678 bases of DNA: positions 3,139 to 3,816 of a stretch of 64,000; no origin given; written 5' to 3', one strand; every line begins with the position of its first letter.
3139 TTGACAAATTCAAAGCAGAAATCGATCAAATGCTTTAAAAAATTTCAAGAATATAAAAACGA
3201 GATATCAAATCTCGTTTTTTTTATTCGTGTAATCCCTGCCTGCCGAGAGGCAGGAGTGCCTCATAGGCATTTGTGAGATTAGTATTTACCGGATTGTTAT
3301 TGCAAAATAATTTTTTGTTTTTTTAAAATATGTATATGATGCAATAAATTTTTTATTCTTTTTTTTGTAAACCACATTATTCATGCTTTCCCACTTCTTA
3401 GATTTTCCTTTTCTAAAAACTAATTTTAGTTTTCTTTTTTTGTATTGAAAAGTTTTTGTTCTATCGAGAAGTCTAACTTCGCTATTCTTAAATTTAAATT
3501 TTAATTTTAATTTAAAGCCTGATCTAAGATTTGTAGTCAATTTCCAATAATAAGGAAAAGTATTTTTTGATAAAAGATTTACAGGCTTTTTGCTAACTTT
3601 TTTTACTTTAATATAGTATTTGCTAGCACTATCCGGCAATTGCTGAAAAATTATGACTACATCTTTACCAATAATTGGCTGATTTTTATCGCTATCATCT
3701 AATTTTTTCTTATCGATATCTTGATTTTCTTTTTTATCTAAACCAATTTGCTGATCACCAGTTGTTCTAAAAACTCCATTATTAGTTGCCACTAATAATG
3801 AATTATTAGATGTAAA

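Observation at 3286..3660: Fourth copy of the lysine-rich module on a BNR/Asp-box repeat protein 47 kb away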

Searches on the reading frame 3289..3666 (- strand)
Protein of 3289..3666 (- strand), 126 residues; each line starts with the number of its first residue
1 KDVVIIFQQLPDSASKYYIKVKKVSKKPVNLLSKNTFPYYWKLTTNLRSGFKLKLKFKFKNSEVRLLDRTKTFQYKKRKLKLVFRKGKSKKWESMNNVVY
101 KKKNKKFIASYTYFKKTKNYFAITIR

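Call 9: find_homologous_proteins(query=A1, max_evalue=0.001)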
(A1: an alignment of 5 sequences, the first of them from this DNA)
Query A1 (5 sequences) (126 aa, profile of the alignment): 1 proteins with E <= 0.001 among 5413 candidates.
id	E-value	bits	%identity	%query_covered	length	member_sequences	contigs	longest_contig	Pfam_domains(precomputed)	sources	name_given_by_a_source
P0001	1.4e-13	69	80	4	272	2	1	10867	PF13287.13,PF13290.14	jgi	-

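Call 10: search_solved_structures(query=A1, max_evalue=10)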
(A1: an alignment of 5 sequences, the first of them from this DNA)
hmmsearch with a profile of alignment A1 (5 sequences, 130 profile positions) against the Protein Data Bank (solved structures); distinct sequences matched with E-value up to 10: 0.

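Call 14: find_encoding_contigs(protein=P0001, flank=10000, max_places=4)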
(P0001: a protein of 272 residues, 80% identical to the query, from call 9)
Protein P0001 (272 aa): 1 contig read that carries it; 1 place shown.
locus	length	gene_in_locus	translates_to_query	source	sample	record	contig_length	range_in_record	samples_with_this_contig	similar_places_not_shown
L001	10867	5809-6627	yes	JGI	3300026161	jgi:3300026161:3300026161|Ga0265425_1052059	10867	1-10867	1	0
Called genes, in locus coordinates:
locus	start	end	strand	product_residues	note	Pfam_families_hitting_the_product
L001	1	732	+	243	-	?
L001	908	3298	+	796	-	PF22148:Fervidolysin_NPro-like (faint), PF00082:Peptidase_S8, PF02369:Big_1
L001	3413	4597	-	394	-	-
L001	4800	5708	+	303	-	-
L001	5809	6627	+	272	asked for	PF13290:CHB_HEX_C_1, PF13287:Fn3_assoc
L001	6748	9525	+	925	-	PF02739:5_3_exonuc_N, PF01367:5_3_exonuc, PF01612:DNA_pol_A_exo1, PF22619:DNA_polI_exo1, PF00476:DNA_pol_A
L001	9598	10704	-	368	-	PF01063:Aminotran_4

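Call 21: predict_structure(alignment_id=A2)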
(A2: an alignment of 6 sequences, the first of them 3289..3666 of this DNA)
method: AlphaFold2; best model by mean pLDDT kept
length: 126 residues; sequences in the alignment: 6
mean_pLDDT: 85.6   pTM: 0.80
mean pLDDT of the five models: 85.6, 81.6, 81.4, 80.5, 76.7
residues with pLDDT >= 90: 62; 70-90: 51; 50-70: 8; < 50: 5
segments of 3 or more residues with pLDDT < 50: 71-75
pLDDT, mean of each block of 10 residues (from residue 1): 89 88 91 82 92 92 74 56 91 89 90 91 88
secondary structure, 60 per line:
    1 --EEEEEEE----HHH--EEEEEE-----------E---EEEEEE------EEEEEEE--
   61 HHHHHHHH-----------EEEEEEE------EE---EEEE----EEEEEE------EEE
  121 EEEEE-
elements in order: E3-9 E19-24 E40-45 E52-58 H61-68 E80-86 E98-101 E106-111 E118-125

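Call 23: search_protein_representatives(alignment_id=A2)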
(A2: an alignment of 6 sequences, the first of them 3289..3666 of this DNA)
Query: 6 sequences, 131 profile positions. Proteins with E-value up to 0.001 (for the whole library): 75; up to 1e-10: 64; up to 1e-30: 7. The best 75 are listed.
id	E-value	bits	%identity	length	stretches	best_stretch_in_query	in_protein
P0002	2.5e-35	137.9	-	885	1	1-131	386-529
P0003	7.3e-35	136.4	-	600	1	1-130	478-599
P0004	4.9e-34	133.7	-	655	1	2-131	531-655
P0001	8.6e-34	132.9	-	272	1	1-131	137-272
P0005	7.5e-32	126.6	-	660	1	2-131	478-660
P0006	9.6e-32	126.3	-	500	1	1-129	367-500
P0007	4.2e-31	124.2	-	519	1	1-131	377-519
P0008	2.0e-29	118.8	-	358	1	1-131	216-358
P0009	2.7e-28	115.1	-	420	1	1-131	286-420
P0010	6.1e-24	101.0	-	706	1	1-130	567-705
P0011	8.4e-23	97.3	-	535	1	1-129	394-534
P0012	1.4e-22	96.7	-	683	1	2-131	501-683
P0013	1.6e-22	96.5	-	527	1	1-131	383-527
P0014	1.8e-22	96.3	-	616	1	2-131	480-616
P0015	4.7e-22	94.9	-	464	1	1-131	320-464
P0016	7.2e-22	94.3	-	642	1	3-129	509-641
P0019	7.1e-21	91.1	-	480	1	1-130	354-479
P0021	1.2e-20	90.4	-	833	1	1-117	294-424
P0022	1.3e-20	90.3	-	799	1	3-131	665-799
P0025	2.0e-20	89.6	-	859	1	1-117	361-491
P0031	3.0e-19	85.8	-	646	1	2-131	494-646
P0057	2.5e-13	66.7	-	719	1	1-131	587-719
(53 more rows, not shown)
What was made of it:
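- There are 75 clusters in 1.84e9 representatives, 64 of them at E below 1e-10 (call 23).
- Tried and rejected: The exhaustive HMMER scan was needed (call 23).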

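Call 35: search_protein_families(library=pfam, alignment_id=A3, max_evalue=10)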
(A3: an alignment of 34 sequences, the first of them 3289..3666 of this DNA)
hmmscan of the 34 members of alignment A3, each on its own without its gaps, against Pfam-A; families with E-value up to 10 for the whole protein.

A. member 1, window:3289-3666:- (126 aa): 0 families

B. families by the number of members that match (of 34 scanned): 46 families (the first 25 are shown)
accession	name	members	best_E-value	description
PF12904.13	Collagen_bind_2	2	0.008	Putative collagen-binding domain of a collagenase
PF24227.1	DUF7443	2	0.082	Domain of unknown function (DUF7443)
PF18041.7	MapZ_EC1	2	0.19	MapZ extracellular domain 1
PF23673.1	DUF7154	2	0.41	Domain of unknown function (DUF7154)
PF10543.14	ORF6N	2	0.71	ORF6N domain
PF11645.14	PDDEXK_5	1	0.0057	PD-(D/E)XK endonuclease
PF09582.15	AnfO_nitrog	1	0.006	Iron only nitrogenase protein AnfO (AnfO_nitrog)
PF21774.3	NagJ_C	1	0.0065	Hyaluronidase post-catalytic domain-like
PF00804.31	Syntaxin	1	0.0078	Syntaxin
PF02365.20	NAM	1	0.0083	No apical meristem (NAM) protein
PF05130.17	FlgN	1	0.01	FlgN protein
PF20033.5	DUF6438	1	0.011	Domain of unknown function (DUF6438)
PF09763.15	Sec3_CC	1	0.014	Exocyst complex component Sec3, coiled-coil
PF09816.14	EAF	1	0.036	RNA polymerase II transcription elongation factor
PF13507.12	GATase_5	1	0.039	CobB/CobQ-like glutamine amidotransferase domain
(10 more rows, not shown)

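Call 37: search_protein_families(library=pfam, alignment_id=A4, max_evalue=0.001)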
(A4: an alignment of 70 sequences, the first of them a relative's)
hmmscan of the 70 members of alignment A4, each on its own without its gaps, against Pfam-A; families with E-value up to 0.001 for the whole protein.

A. member 1, P0019 (480 aa): 1 family
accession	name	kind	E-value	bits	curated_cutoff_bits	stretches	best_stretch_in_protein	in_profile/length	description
PF07494.17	Reg_prop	-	2.5e-12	45.9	20.4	0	39-57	5-23/24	Two component regulator propeller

B. families by the number of members that match (of 70 scanned): 44 families (the first 25 are shown)
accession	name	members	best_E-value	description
PF13290.12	CHB_HEX_C_1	20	4.4e-21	Chitobiase/beta-hexosaminidase C-terminal domain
PF13287.12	Fn3_assoc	19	4.4e-18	Fn3 associated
PF01839.29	FG-GAP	6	1.3e-56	FG-GAP repeat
PF10282.15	Lactonase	6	2e-15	Lactonase, 7-bladed beta-propeller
PF07494.17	Reg_prop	6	2.5e-12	Two component regulator propeller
PF25174.1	Beta-prop_THOC3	6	5.6e-12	THOC3 beta-propeller domain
PF13517.12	FG-GAP_3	5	1.1e-25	FG-GAP-like repeat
PF21783.3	YNCE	5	2.2e-15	YNCE-like beta-propeller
PF22073.2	Cep192_D4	5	6.4e-09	Cep192 domain 4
PF22544.2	HYDIN_VesB_CFA65-like_Ig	5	1.2e-06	HYDIN/CFA65/VesB-like, Ig-like domain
PF02239.22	Cytochrom_D1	4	6.5e-07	Cytochrome D1 heme domain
PF17164.10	DUF5122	3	1.4e-16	Domain of unknown function (DUF5122) beta-propeller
PF15780.11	ASH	3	6.6e-10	Abnormal spindle-like microcephaly-assoc'd, ASPM-SPD-2-Hydin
PF15892.11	BNR_4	3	1.5e-08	BNR repeat-containing family member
PF01436.27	NHL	3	9.1e-05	NHL repeat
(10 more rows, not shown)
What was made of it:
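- Passengers are typical surface modules: propellers, CHB_HEX_C_1 in 20 of 70, Ig-like domains, GH18 (call 37). Most passengers are non-enzymatic propellers (call 37), so a substrate-targeting CBM role cannot be general.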

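Call 45: fold_search(model_id=the predicted structure, library=pdb)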
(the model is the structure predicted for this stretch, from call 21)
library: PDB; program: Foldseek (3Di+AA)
matches with E <= 10: 789; with E <= 0.001: 0
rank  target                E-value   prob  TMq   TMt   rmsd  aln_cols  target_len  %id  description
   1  3wno_A                2.1e-02  0.84  0.35  0.09  13.6       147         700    7  D308A mutant of Bacillus circulans T-3040 cycloisomaltooligosaccharide glucanotransferase complexed with cycloisomalto (released 2014-02-05)
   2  3wnl_A                5.0e-02  0.63  0.34  0.08  13.4       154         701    8  D308A mutant of Bacillus circulans T-3040 cycloisomaltooligosaccharide glucanotransferase complexed with isomaltohexao (released 2014-02-05)
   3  3wnn_A                9.6e-02  0.33  0.31  0.08  13.3       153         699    9  D308A mutant of Bacillus circulans T-3040 cycloisomaltooligosaccharide glucanotransferase complexed with isomaltooctao (released 2014-02-05)
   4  3wnn_B                1.0e-01  0.63  0.38  0.09  12.8       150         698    9  D308A mutant of Bacillus circulans T-3040 cycloisomaltooligosaccharide glucanotransferase complexed with isomaltooctao (released 2014-02-05)
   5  7x2a_A                1.2e-01  0.04  0.12  0.02  21.6       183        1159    6  MERS-CoV spike complex with S41 neutralizing antibody Fab Class1 (1u2d RBD with 1Fab) (released 2022-11-09)
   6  3wnp_A                1.3e-01  0.60  0.38  0.09  13.3       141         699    8  D308A, F268V, D469Y, A513V, and Y515S quintuple mutant of Bacillus circulans T-3040 cycloisomaltooligosaccharide gluca (released 2014-02-05)
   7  6rqx_A                1.5e-01  0.15  0.23  0.05  13.2       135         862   10  High-resolution crystal structure of ERAP1 in complex with 10mer phosphinic peptide (released 2019-12-18)
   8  8v3m                  1.6e-01  0.25  0.31  0.11  12.5       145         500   11  CCP5 apo structure (released 2024-07-17)
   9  6mgq_C                1.6e-01  0.16  0.23  0.05  13.2       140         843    8  ERAP1 in the open conformation bound to 10mer phosphinic inhibitor DG014 (released 2019-12-18)
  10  8v3p_A                1.7e-01  0.33  0.34  0.12  12.6       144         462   12  CCP5 in complex with Glu-P-peptide 2 transition state analog (released 2024-07-17)
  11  3nru_G                1.8e-01  0.23  0.30  0.25  15.0       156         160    8  Ligand binding domain of EPHA7 (released 2010-12-08)
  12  3p1i_B                2.2e-01  0.25  0.30  0.24  15.0       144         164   10  Ligand binding domain of human ephrin type-B receptor 3 (released 2011-01-19)
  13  8v3q_A                2.3e-01  0.44  0.39  0.13  12.3       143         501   11  Structure of CCP5 class1 (released 2024-07-17)
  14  4ue0_A                2.6e-01  0.13  0.23  0.24  10.7       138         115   11  Structure of the bovine atadenovirus type 4 fibre head protein (released 2015-06-03)
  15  3mdj_C                2.6e-01  0.12  0.22  0.05  13.3       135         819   10  ER Aminopeptidase, ERAP1, Bound to the Zinc Aminopeptidase Inhibitor, Bestatin (released 2011-03-30)
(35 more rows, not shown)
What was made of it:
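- The best Foldseek hit is the GH66 CITase, at a non-significant E of 0.02 (call 45). Foldseek finds nothing significant in the PDB (call 45).
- Tried and rejected: Foldseek against the PDB gave nothing significant (call 45).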

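Call 48: predict_structure(alignment_id=A3)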
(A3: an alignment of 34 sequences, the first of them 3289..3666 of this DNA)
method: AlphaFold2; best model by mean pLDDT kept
length: 126 residues; sequences in the alignment: 34
mean_pLDDT: 91.6   pTM: 0.85
mean pLDDT of the five models: 91.6, 90.1, 89.9, 89.1, 88.3
residues with pLDDT >= 90: 103; 70-90: 14; 50-70: 9; < 50: 0
segments of 3 or more residues with pLDDT < 50: none
pLDDT, mean of each block of 10 residues (from residue 1): 94 96 95 90 97 97 81 67 94 94 96 96 93
secondary structure, 60 per line:
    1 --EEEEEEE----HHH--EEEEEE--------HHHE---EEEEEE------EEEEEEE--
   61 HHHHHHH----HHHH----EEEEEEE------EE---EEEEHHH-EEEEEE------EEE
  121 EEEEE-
elements in order: E3-9 E19-24 E40-45 E52-58 H61-67 H72-75 E80-86 E98-101 E106-111 E118-125
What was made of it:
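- AlphaFold pLDDT is 85.6 with 6 sequences and 91.6 with 34, with the same eight strands in both models (calls 21, 48). AlphaFold folds it confidently (calls 21, 48).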

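Call 55: find_homologous_proteins(query=A3, max_evalue=0.00001)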
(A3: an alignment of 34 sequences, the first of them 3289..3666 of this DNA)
Query A3 (34 sequences): 7385 candidates shared short words with the query, none scored E <= 0.00001.
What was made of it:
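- The index-based searches mostly failed: one hit with alignment A1 and none with A3 (calls 9, 55).
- Tried and rejected: The index-based protein search found one hit with alignment A1 and none with A3 (calls 9, 55).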

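Call 56: list_cluster_members(proteins=[P0002, P0004, P0005, P0019, P0007, P0010, P0016, P0022, P0031, P0057])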
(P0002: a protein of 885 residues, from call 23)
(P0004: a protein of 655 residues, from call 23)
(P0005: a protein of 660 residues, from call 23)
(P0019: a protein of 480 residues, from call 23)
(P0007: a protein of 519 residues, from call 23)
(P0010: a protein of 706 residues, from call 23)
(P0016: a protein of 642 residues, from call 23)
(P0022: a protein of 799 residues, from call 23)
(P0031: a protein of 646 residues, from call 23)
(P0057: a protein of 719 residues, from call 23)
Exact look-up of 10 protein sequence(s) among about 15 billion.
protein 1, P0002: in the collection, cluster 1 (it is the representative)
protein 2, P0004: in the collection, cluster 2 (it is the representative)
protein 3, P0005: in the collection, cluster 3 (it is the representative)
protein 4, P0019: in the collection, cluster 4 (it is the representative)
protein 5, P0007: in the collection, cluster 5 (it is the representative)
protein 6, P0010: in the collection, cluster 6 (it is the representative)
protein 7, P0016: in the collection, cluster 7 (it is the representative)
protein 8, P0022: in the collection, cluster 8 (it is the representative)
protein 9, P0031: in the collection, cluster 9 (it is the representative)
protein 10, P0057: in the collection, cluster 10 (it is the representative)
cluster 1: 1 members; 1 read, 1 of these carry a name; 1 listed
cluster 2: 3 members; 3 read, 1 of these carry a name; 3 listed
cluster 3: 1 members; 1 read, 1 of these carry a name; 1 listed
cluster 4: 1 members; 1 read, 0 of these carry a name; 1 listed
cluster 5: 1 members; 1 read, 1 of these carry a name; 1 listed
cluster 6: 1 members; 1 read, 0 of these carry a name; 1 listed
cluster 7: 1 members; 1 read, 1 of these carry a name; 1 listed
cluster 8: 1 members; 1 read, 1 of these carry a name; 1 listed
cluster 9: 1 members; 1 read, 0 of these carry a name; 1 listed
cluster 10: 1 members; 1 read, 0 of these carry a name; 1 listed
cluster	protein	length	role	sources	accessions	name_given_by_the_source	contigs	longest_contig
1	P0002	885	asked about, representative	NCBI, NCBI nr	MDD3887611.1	MAG: hypothetical protein PHN19_02450 [Patescibacteria group bacterium] | hypothetical protein [Patescibacteria group bacterium]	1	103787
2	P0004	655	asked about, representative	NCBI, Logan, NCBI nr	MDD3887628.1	MAG: DUF2341 domain-containing protein [Patescibacteria group bacterium] | DUF2341 domain-containing protein [Patescibacteria group bacterium]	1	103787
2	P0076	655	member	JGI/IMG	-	-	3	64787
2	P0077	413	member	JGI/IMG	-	-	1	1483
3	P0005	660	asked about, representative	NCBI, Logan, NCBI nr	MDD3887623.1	MAG: hypothetical protein PHN19_02510 [Patescibacteria group bacterium] | hypothetical protein [Patescibacteria group bacterium]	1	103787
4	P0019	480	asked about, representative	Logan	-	-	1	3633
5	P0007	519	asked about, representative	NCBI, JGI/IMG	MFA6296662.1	MAG: WD40 repeat domain-containing protein [Patescibacteria group bacterium] | hypothetical protein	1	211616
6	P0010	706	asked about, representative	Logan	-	-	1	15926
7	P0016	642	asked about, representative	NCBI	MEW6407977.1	MAG: chitobiase/beta-hexosaminidase C-terminal domain-containing protein [Patescibacteria ...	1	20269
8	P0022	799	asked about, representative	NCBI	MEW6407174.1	MAG: FG-GAP-like repeat-containing protein [Patescibacteria group bacterium]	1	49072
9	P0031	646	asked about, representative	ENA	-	-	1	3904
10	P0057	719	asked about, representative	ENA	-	-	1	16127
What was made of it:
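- Closest known: T9SS C-terminal domain. Different: The hosts are Patescibacteria, not Bacteroidota (call 56).
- T9SS belongs to diderm Bacteroidota, whereas these are Patescibacteria (call 56).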
